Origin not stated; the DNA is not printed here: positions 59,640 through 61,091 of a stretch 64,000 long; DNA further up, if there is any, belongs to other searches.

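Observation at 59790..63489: Three-component Rieske oxygenase of the quaternary-amine (CMO/GbcA-like) class with its own IclR regulator, placed beside a choline-to-glycine pathway that lacks a betaine demethylase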

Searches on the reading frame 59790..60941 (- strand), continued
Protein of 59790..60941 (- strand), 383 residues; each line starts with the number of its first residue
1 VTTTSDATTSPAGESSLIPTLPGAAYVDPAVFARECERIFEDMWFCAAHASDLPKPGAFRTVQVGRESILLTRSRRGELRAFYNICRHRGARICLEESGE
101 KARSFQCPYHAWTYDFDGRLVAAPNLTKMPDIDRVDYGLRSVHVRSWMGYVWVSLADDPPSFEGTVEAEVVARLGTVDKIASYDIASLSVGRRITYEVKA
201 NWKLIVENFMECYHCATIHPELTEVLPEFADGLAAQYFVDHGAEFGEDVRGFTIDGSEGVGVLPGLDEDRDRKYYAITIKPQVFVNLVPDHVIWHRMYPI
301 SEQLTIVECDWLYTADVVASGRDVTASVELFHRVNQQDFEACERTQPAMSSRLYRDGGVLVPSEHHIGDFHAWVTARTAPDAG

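Call 53: search_dna_similar(query=L088:3926-5164:+, collection=plasmids, mode=protein, max_rows=60, rows=spread, max_evalue=1e-60)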
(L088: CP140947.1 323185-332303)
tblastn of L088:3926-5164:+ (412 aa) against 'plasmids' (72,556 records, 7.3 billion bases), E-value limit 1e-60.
Records with a match: 355; places in all: 411; records where one place covers at least 80% of the query: 352.
Best place of each record, by identity: >=99% 14; 95-99% 54; 90-95% 3; 80-90% 11; 60-80% 20; <60% 253.
By first word of the organism name: Rhizobium 130; Sinorhizobium 85; Paracoccus 23; Cereibacter 10; Shinella 10; Burkholderia 9; Ralstonia 9; Caballeronia 8; Ensifer 8; Phaeobacter 7; and 30 more.
By predicted mobility (MOB-suite, as given by PLSDB): non-mobilizable 180; conjugative 147; mobilizable 28.
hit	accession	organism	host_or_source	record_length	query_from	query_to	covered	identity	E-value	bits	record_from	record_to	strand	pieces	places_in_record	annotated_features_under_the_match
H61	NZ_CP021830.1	Sinorhizobium meliloti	Medicago truncatula,Single Cell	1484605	1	412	100%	100.0%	0e+0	862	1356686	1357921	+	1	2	record has no annotation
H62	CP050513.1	Sinorhizobium meliloti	Medicago sativa,cell culture,root nodule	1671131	1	412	100%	99.8%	0e+0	861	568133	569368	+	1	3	aromatic ring-hydroxylating dioxygenase subunit alpha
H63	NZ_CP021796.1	Sinorhizobium meliloti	Medicago sativa,Single Cell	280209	1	412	100%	99.5%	0e+0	857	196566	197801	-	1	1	aromatic ring-hydroxylating dioxygenase subunit alpha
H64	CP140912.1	Sinorhizobium medicae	Medicago lupulina,whole organism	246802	1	412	100%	98.5%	0e+0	855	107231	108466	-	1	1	aromatic ring-hydroxylating dioxygenase subunit alpha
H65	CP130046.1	Sinorhizobium meliloti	Medicago,Cell culture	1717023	1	412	100%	98.3%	0e+0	864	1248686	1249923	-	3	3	none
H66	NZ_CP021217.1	Sinorhizobium meliloti RU11/001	-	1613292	1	412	100%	98.3%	0e+0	850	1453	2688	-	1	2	none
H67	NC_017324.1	Sinorhizobium meliloti BL225C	-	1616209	1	412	100%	96.8%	0e+0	842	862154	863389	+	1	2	none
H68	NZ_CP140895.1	Sinorhizobium medicae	Medicago lupulina,whole organism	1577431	1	412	100%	96.8%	0e+0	838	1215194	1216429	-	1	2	record has no annotation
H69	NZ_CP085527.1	Sinorhizobium meliloti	Medicago,cell culture,lupulina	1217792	1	412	100%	96.6%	0e+0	841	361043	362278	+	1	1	none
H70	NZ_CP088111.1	Sinorhizobium medicae WSM1115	cell culture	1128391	1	412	100%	96.6%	0e+0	836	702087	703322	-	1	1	record has no annotation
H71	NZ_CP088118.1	Sinorhizobium meliloti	cell culture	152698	1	412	100%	96.1%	0e+0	840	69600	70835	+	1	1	aromatic ring-hydroxylating dioxygenase subunit alpha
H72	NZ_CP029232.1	Sinorhizobium fredii CCBAU 45436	Glycine max,cell culture,plant root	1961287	1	412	100%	84.7%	0e+0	747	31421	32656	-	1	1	record has no annotation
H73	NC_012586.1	Sinorhizobium fredii NGR234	-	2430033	25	412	94%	85.3%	0e+0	717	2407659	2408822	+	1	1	record has no annotation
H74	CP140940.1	Sinorhizobium meliloti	Medicago lupulina,whole organism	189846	1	339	82%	95.3%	0e+0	696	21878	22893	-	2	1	none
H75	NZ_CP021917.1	Sagittula sp. P11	cell culture,sulfidic waters (60 m) ...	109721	7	409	98%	71.8%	0e+0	619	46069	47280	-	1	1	aromatic ring-hydroxylating dioxygenase subunit alpha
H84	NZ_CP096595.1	Paracoccus denitrificans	mixed culture,activated sludge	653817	8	398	95%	50.3%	2e-122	397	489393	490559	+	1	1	aromatic ring-hydroxylating dioxygenase subunit alpha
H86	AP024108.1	Ralstonia solanacearum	-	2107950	8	405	97%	46.2%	3e-114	374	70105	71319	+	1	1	(Fe-S)-binding protein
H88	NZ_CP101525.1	Burkholderia arboris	mixed culture,soil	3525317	8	412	98%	43.9%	3e-106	351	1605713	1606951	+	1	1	none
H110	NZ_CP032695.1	Rhizobium jaguaris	Calliandra grandiflora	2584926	5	396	95%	41.1%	9e-97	324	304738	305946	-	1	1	none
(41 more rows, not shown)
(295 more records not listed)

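Call 54: get_annotated_region(hit=H88, flank=6000)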
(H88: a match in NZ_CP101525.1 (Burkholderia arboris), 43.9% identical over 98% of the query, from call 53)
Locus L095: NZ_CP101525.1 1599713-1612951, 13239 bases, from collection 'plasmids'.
description: Burkholderia arboris strain MEC_B345 plasmid pla_1, complete sequence
organism: Burkholderia arboris (NCBI taxid 488730)
taxonomy: Bacteria; Pseudomonadota; Betaproteobacteria; Burkholderiales; Burkholderiaceae; Burkholderia; Burkholderia arboris
host: -; source: mixed culture,soil; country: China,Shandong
typing (MOB-suite, as given by PLSDB): non-mobilizable
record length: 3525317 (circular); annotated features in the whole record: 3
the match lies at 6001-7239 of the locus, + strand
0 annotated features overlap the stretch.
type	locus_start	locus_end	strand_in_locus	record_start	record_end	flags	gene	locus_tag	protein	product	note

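Call 55: get_annotated_region(hit=H86, flank=6000)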
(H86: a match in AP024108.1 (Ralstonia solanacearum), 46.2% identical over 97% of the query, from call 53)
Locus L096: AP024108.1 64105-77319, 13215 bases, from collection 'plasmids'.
description: Ralstonia solanacearum MAFF 241648 plasmid pMAFF241648 DNA, complete sequence
organism: Ralstonia solanacearum (NCBI taxid 305)
taxonomy: Bacteria; Pseudomonadota; Betaproteobacteria; Burkholderiales; Burkholderiaceae; Ralstonia; Ralstonia solanacearum
host: -; source: -; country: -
typing (MOB-suite, as given by PLSDB): mobilizable; relaxase MOBP
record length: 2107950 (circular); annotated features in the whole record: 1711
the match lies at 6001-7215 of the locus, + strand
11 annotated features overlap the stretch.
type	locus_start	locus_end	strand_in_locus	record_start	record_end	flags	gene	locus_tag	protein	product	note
CDS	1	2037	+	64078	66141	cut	-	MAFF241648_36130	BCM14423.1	NADH:flavin oxidoreductase/NADH oxidase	-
CDS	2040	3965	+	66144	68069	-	-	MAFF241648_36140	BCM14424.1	(Fe-S)-binding protein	-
CDS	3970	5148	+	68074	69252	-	-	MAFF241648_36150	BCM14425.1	electron transfer flavoprotein subunit alpha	-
CDS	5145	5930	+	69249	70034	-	-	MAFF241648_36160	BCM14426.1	electron transfer flavoprotein subunit beta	-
CDS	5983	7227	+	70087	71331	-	-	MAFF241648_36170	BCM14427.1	(Fe-S)-binding protein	-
CDS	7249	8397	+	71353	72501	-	-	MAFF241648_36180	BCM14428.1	hybrid-cluster NAD(P)-dependent oxidoreductase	-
CDS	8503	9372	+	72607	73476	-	-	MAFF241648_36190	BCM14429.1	glycine/betaine ABC transporter substrate-binding protein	-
CDS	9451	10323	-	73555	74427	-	purU-2_2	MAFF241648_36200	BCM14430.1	formyltetrahydrofolate deformylase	-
CDS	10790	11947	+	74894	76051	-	proV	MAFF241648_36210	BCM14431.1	proline/glycine betaine ABC transporter ATP-binding protein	-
CDS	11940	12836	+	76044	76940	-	-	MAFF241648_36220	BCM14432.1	choline ABC transporter permease subunit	-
CDS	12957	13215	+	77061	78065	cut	-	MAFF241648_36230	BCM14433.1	AraC family transcriptional regulator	-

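Call 56: get_annotated_region(hit=H84, flank=6000)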
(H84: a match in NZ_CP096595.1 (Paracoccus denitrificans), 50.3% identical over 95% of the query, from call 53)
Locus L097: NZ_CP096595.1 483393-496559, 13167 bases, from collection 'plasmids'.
description: Paracoccus denitrificans strain DYTN-1 plasmid unnamed, complete sequence
organism: Paracoccus denitrificans (NCBI taxid 266)
taxonomy: Bacteria; Pseudomonadota; Alphaproteobacteria; Rhodobacterales; Paracoccaceae; Paracoccus; Paracoccus denitrificans
host: -; source: mixed culture,activated sludge; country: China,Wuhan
typing (MOB-suite, as given by PLSDB): non-mobilizable; replicon rep_cluster_560,rep_cluster_969
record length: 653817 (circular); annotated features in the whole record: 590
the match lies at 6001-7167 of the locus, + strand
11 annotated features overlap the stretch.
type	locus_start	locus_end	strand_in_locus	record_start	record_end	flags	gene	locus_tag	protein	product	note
CDS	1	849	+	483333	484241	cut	folD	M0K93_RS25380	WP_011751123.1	bifunctional methylenetetrahydrofolate dehydrogenase/methenyltetrahydrofolate cyclohydrolase FolD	-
CDS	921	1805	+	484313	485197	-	purU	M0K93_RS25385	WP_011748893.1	formyltetrahydrofolate deformylase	GO:0009152 - purine ribonucleotide biosynthetic process [Evidence IEA]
CDS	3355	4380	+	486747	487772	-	-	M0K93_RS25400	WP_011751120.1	putative FMN-dependent luciferase-like monooxygenase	-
CDS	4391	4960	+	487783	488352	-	-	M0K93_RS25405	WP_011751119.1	CMD domain protein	-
CDS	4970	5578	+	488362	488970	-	-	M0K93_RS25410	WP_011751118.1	alkylhydroperoxidase domain protein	-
CDS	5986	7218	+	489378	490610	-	-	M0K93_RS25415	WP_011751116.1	aromatic ring-hydroxylating dioxygenase subunit alpha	-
CDS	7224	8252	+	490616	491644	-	-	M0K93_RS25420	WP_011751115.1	hybrid-cluster NAD(P)-dependent oxidoreductase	-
CDS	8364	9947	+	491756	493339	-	-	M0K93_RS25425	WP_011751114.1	NAD(P)/FAD-dependent oxidoreductase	-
CDS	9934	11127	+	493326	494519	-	-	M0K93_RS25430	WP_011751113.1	FAD-binding oxidoreductase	-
CDS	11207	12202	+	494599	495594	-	-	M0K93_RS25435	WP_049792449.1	GlxA family transcriptional regulator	-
CDS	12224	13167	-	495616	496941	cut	-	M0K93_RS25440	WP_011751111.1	MmgE/PrpD family protein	-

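Call 58: search_protein_families(library=ncbifam, proteins=[L096:5983-7227:+, L095:5983-7224:+, L097:5986-7218:+], max_evalue=1e-40)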
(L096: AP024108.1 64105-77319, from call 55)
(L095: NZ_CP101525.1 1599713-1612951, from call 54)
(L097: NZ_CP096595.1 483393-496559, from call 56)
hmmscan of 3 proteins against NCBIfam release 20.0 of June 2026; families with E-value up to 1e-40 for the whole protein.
L096:5983-7227:+ (414 aa): 1 family
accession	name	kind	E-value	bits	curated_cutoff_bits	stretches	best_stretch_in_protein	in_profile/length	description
NF058607.1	GlBtMonoOxGbcA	equivalog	5.6e-142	473.1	670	1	6-411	19-417/420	glycine betaine monooxygenase oxygenase subunit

L095:5983-7224:+ (413 aa): 1 family
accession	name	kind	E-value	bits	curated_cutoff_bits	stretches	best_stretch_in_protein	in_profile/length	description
NF058607.1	GlBtMonoOxGbcA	equivalog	2.5e-139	464.4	670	1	6-411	19-416/420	glycine betaine monooxygenase oxygenase subunit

L097:5986-7218:+ (410 aa): 1 family
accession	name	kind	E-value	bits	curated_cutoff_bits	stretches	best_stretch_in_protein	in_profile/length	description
NF058607.1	GlBtMonoOxGbcA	equivalog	8.3e-159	528.5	670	1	3-397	17-413/420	glycine betaine monooxygenase oxygenase subunit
